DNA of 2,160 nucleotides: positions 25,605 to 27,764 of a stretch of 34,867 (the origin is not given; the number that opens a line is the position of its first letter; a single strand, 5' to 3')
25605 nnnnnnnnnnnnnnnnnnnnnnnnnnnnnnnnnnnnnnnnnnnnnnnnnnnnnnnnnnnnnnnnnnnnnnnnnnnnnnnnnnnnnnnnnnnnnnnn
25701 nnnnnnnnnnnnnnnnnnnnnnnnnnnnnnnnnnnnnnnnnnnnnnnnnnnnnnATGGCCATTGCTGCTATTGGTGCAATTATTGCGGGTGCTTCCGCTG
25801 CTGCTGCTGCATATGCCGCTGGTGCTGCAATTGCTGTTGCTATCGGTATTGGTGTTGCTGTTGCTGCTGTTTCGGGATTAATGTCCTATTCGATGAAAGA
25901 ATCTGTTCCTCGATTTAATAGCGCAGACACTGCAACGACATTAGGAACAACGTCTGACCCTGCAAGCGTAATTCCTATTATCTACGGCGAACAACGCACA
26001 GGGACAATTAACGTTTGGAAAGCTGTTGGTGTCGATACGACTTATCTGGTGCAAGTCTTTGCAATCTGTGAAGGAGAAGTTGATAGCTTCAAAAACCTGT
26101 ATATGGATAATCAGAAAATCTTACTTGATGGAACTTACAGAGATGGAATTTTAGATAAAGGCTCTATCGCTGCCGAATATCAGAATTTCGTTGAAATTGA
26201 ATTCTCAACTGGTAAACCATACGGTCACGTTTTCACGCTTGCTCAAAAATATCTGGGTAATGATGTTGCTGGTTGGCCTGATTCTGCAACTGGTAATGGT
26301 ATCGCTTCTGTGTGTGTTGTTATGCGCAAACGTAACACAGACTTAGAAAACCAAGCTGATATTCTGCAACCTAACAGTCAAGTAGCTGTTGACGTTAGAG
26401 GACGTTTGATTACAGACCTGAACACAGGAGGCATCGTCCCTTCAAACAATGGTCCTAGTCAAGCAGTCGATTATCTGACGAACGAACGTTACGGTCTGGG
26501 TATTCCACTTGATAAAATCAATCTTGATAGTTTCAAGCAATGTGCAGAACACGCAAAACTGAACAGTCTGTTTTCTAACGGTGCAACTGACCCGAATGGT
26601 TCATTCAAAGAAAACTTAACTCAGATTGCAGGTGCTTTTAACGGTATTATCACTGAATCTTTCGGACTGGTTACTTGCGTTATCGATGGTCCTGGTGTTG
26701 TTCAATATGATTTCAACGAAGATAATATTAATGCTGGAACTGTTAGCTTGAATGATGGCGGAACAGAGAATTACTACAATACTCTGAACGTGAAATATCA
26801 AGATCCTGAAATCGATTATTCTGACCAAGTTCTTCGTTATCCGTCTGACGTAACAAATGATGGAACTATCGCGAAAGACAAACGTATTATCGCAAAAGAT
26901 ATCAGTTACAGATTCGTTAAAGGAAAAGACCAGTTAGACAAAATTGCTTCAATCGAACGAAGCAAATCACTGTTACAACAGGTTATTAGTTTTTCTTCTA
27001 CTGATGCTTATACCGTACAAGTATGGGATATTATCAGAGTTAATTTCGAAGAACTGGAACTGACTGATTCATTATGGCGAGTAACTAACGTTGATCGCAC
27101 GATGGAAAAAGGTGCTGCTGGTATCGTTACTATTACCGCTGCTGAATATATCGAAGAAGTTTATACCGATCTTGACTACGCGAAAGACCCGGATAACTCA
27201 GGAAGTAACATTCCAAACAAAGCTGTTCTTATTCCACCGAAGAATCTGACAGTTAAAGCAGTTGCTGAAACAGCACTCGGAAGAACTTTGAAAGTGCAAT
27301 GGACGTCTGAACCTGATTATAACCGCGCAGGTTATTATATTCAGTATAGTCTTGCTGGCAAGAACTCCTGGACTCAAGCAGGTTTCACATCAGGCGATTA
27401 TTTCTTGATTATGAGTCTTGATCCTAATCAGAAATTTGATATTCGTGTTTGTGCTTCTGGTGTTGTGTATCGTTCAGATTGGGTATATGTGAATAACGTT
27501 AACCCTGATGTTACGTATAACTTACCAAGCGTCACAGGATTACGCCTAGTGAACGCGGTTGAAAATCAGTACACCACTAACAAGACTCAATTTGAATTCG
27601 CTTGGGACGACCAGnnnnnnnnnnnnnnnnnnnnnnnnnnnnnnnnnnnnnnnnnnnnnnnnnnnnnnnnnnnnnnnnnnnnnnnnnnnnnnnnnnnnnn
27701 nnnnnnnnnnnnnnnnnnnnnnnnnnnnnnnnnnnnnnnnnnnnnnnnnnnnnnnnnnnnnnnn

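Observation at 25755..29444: gpJ-like host-specificity protein with an N-terminal hydrophobic Ala/Gly-rich segment and tandem hexapeptide repeats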

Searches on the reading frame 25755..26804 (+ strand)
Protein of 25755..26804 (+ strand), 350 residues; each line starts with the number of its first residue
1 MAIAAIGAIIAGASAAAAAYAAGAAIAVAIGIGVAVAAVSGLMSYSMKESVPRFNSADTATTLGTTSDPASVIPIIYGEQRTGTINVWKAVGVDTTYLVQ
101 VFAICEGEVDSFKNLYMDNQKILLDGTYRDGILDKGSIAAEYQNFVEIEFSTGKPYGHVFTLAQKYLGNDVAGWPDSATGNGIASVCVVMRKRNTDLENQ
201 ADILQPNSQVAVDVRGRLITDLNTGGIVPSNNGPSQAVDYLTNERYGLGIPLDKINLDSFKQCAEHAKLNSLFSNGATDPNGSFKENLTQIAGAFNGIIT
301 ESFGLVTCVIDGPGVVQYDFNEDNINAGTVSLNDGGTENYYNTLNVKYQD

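Call 13: search_protein_families(library=pfam, proteins=[window:25755-26654:+], max_evalue=10)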
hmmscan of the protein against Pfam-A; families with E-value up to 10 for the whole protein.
window:25755-26654:+ (300 aa): 2 families
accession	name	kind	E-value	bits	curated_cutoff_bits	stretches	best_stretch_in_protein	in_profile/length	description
PF11021.13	DUF2613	-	0.059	13.9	22.1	1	22-59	4-42/55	Protein of unknown function (DUF2613)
PF00795.27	CN_hydrolase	-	0.11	12.2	23.2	1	154-210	47-104/256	Carbon-nitrogen hydrolase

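Call 23: find_homologous_proteins(query=window:25755-26804:+, max_evalue=0.001)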
Query window:25755-26804:+ (350 aa): 6 proteins with E <= 0.001 among 8000 candidates.
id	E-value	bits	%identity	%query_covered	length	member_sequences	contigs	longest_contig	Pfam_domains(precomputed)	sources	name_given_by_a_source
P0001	1.4e-184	631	86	85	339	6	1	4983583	-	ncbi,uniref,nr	ncbi:hypothetical protein N4T39_15995 [Escherichia coli]|uniref:hypothetical protein n=1 Tax=Escheri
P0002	1.1e-157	542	68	93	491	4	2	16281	-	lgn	-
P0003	2.7e-151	521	66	93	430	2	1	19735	-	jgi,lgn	-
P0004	7.0e-95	336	47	93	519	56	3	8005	-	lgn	-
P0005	1.8e-91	325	44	100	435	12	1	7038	-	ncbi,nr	ncbi:hypothetical protein KYY23_004542, partial [Salmonella enterica]|nr:hypothetical protein [Salmo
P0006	1.6e-86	308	46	87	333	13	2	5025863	-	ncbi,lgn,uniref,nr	ncbi:hypothetical protein [Escherichia coli]|uniref:hypothetical protein n=1 Tax=Escherichia coli Ta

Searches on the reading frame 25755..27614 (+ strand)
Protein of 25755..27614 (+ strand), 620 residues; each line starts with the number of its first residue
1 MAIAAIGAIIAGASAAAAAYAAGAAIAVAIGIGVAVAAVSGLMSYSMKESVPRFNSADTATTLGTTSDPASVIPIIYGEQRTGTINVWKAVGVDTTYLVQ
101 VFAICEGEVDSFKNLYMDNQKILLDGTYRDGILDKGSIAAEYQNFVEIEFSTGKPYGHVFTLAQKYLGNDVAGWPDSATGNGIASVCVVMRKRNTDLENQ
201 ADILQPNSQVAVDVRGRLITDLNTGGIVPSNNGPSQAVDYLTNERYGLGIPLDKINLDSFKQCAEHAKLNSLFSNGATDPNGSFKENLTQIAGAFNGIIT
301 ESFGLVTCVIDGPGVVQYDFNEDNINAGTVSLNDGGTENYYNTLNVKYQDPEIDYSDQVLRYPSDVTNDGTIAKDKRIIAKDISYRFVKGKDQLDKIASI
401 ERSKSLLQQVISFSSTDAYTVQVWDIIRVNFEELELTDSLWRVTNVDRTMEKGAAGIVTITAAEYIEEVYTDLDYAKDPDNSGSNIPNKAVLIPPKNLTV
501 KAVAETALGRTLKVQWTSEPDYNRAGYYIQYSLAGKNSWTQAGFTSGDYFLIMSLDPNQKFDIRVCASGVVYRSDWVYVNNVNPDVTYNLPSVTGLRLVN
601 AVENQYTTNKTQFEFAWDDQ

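Call 56: predict_structure(alignment_id=A2)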
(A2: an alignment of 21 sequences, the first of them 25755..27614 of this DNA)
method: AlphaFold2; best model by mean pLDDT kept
length: 620 residues; sequences in the alignment: 21
mean_pLDDT: 76.0   pTM: 0.65
mean pLDDT of the five models: 76.0, 75.8, 73.5, 73.0, 72.8
residues with pLDDT >= 90: 152; 70-90: 315; 50-70: 72; < 50: 81
segments of 3 or more residues with pLDDT < 50: 1-70, 205-207
pLDDT, mean of each block of 10 residues (from residue 1): 25 24 25 31 31 27 30 83 84 83 90 87 90 91 88 88 89 79 89 57 55 92 93 94 78 90 93 89 81 88 82 87 79 65 85 84 77 75 88 88 80 84 88 81 82 66 86 70 59 85 85 89 83 90 91 90 87 83 74 66 66 68
secondary structure, 60 per line:
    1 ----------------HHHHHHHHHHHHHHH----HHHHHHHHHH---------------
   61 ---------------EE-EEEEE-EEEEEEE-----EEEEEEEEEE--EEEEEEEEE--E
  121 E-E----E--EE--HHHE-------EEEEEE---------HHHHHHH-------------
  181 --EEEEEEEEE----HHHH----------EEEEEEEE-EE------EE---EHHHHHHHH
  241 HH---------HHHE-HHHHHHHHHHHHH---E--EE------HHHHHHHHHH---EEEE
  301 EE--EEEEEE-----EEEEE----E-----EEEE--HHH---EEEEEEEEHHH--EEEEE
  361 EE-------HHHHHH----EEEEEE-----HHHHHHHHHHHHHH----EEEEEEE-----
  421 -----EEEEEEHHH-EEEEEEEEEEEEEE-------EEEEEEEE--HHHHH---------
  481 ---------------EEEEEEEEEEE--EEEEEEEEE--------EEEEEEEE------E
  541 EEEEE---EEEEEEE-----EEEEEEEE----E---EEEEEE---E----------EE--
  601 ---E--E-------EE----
elements in order: H17-31 H36-45 E79-83 E85-91 E97-106 E109-117 E146-151 H161-167 E183-191 H196-199 E210-217 H233-242 H257-269 H284-293 E297-302 E305-310 E316-320 E331-334 E343-350 E356-362 H370-375 E380-385 H391-404 E409-415 E426-431 E436-449 E457-464 H467-471 E496-506 E509-517 E526-533 E540-545 E549-555 E561-568 E577-582

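Call 59: fold_search(model_id=the predicted structure, library=pdb)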
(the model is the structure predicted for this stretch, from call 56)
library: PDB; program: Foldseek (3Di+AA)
matches with E <= 10: 1191; with E <= 0.001: 194
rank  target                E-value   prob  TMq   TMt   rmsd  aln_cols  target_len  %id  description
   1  8hqz_A                3.9e-31  1.00  0.53  0.36  35.2       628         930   18  Baseplate of DT57C bacteriophage in the full state (released 2023-12-13)
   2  7zhj_b                1.8e-30  1.00  0.55  0.37  34.8       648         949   19  Tail tip of siphophage T5 : tip proteins (released 2023-02-08)
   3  9ioz_L                4.1e-24  1.00  0.53  0.41  27.8       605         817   19  Structure of the bacteriophage T5 tail tip complex (released 2024-09-04)
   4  9ioz_J                4.6e-24  1.00  0.54  0.41  27.4       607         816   18  Structure of the bacteriophage T5 tail tip complex (released 2024-09-04)
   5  7zqp_b                3.5e-23  1.00  0.53  0.46   5.6       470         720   19  Tail tip of siphophage T5 : open cone after interaction with bacterial receptor FhuA (released 2023-02-08)
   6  8k35_A                1.8e-21  1.00  0.42  0.31  35.8       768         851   12  Structure of the bacteriophage lambda tail tip complex (released 2023-11-15)
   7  8iyk_F                8.7e-21  1.00  0.42  0.31  31.6       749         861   12  Tail tip conformation 1 of phage lambda tail (released 2023-10-18)
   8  9l9p_S                1.9e-20  1.00  0.43  0.33  32.8       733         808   12  Cryo-EM structure of bacteriophage T1 tail tip complex (released 2025-03-12)
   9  9e7m_Ja               1.1e-18  1.00  0.37  0.28  33.7       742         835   10  In situ cryoEM structure of bacteriophage Ur-lambda tail tip complex (released 2025-11-05)
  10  8rk3_b                1.0e-17  1.00  0.47  0.40  31.4       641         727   11  Bacteriophage JBD30 baseplate - composite structure (released 2024-08-14)
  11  8vjh_A                8.2e-17  1.00  0.45  0.36  31.6       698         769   11  Cryo-EM of tail-tip of bacteriophage Chi (released 2024-10-02)
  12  8xcg_Z                1.3e-13  1.00  0.41  0.42  12.3       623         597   12  Tail tip complex of bacteriophage lambda in the open state (released 2024-05-01)
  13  8xcg_F                2.1e-13  1.00  0.32  0.33  21.7       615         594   12  Tail tip complex of bacteriophage lambda in the open state (released 2024-05-01)
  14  8xcg_J                4.0e-13  1.00  0.37  0.38  16.4       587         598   12  Tail tip complex of bacteriophage lambda in the open state (released 2024-05-01)
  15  9ki1_G                1.5e-06  1.00  0.28  0.43  20.6       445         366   11  Baseplate structure of Escherichia phage Mu (released 2025-02-12)
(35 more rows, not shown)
